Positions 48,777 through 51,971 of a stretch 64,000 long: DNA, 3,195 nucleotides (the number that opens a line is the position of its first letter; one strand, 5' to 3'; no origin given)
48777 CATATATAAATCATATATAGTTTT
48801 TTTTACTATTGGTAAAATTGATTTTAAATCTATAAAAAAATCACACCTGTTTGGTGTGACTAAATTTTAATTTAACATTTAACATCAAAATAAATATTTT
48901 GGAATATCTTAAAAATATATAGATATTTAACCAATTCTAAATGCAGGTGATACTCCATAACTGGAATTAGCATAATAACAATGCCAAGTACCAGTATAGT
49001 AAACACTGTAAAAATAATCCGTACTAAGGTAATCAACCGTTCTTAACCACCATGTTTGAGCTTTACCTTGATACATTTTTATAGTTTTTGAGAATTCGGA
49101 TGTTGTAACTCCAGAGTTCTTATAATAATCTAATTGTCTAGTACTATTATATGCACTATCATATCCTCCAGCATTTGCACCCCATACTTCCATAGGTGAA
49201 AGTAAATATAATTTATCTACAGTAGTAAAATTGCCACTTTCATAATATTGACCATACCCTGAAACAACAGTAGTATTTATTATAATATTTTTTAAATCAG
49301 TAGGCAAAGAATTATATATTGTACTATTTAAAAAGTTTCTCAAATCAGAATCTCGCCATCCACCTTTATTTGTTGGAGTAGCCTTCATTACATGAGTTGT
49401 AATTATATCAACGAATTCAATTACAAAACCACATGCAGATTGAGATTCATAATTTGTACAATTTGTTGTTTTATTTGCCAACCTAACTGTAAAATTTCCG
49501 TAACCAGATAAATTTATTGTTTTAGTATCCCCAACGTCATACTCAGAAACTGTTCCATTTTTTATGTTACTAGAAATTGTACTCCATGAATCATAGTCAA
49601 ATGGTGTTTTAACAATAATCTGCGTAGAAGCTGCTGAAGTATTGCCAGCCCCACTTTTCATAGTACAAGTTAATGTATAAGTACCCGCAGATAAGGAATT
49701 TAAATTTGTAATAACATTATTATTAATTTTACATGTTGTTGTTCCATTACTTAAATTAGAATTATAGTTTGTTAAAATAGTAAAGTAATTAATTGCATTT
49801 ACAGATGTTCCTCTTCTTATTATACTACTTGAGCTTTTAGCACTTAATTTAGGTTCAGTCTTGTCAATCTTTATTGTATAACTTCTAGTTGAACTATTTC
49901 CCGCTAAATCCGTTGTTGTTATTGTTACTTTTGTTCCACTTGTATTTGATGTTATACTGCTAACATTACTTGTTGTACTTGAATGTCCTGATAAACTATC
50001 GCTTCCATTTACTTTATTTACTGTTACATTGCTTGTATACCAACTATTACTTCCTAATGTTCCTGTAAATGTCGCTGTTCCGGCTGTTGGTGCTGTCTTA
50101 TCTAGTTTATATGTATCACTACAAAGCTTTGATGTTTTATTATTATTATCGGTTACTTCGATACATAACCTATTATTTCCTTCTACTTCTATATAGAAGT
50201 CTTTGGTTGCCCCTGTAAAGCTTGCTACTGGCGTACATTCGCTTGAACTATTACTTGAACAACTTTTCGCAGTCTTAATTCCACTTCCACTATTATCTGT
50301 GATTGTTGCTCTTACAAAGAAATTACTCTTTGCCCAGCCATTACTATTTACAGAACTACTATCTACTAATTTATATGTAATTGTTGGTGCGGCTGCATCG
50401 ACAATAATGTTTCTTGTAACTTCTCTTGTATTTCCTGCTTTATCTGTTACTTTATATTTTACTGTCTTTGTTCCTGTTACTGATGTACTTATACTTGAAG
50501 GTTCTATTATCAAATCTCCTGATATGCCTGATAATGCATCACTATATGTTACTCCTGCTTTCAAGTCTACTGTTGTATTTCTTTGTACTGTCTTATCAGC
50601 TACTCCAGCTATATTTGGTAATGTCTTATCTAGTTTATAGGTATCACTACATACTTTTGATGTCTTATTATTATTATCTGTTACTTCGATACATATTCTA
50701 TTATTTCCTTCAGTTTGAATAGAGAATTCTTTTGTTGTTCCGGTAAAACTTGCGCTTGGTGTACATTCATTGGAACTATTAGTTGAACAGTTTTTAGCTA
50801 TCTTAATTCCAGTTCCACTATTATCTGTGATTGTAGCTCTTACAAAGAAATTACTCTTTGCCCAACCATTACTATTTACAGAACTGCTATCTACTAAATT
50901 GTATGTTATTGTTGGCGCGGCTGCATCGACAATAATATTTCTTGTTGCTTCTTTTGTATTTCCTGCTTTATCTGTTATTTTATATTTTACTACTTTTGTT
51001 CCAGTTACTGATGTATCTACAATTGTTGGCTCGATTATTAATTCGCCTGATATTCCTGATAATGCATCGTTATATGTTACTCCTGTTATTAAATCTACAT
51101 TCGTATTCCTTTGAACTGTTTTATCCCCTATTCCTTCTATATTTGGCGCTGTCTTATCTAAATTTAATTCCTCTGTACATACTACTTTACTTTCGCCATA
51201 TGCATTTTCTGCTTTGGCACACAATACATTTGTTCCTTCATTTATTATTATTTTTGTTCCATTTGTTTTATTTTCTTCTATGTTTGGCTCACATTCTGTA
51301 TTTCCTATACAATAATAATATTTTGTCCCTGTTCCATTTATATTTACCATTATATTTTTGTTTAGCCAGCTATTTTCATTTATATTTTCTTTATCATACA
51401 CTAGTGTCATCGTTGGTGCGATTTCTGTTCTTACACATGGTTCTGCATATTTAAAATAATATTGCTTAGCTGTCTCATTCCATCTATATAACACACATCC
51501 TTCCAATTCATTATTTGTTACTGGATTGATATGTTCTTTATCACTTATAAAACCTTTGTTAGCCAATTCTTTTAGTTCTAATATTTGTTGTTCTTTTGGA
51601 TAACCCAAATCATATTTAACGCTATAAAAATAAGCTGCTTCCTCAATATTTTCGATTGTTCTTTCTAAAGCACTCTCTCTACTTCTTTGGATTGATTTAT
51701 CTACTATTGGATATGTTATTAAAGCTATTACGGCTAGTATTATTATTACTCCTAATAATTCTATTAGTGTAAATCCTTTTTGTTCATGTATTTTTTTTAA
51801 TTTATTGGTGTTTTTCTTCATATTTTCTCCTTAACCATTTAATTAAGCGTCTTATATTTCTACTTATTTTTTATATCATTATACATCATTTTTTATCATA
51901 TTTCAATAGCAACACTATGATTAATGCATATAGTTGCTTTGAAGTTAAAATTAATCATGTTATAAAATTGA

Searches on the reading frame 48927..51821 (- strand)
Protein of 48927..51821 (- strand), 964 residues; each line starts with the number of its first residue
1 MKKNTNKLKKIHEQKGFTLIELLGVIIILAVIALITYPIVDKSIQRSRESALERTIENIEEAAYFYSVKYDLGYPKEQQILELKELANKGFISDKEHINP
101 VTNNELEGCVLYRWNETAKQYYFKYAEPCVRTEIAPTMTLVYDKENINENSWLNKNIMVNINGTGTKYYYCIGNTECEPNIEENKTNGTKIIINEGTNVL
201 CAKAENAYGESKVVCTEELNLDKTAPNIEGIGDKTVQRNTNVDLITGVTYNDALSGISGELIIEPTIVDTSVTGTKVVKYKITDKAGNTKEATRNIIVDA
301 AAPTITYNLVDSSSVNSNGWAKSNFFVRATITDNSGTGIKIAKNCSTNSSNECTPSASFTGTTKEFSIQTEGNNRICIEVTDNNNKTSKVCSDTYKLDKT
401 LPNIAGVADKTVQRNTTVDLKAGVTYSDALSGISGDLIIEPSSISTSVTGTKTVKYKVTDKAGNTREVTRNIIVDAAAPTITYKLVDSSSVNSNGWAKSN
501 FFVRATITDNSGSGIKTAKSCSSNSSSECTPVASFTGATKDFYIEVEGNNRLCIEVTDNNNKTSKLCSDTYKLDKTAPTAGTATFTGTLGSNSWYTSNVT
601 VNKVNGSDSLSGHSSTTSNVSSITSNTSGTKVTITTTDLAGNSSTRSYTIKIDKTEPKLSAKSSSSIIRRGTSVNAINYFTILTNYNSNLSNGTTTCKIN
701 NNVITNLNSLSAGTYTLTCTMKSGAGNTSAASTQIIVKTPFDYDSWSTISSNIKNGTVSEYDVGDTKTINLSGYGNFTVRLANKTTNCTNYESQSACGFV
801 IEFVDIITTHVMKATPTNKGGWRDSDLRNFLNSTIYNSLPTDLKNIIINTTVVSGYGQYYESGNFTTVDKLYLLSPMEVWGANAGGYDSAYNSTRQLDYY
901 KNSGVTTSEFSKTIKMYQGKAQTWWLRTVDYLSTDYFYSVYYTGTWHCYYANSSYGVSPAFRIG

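Call 96: search_protein_families(library=pfam, proteins=[window:48927-51821:-], max_evalue=0.00001)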
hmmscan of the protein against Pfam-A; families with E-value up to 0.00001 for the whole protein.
window:48927-51821:- (964 aa): 4 families
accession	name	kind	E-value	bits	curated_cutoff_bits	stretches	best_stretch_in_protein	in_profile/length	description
PF19789.6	DUF6273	-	1.4e-20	74.3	23.5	1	815-963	27-170/172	Domain of unknown function (DUF6273)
PF16403.11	Bact_surface_Ig-like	-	1.2e-10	41.8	27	0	406-474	5-71/71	Bacterial surface protein, Ig-like domain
PF07963.17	N_methyl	-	1.2e-06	28.2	21.2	1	14-37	4-27/27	Prokaryotic N-terminal methylation motif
PF19077.6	Big_13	-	5.4e-06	27.3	27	0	687-737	48-100/102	Bacterial Ig-like domain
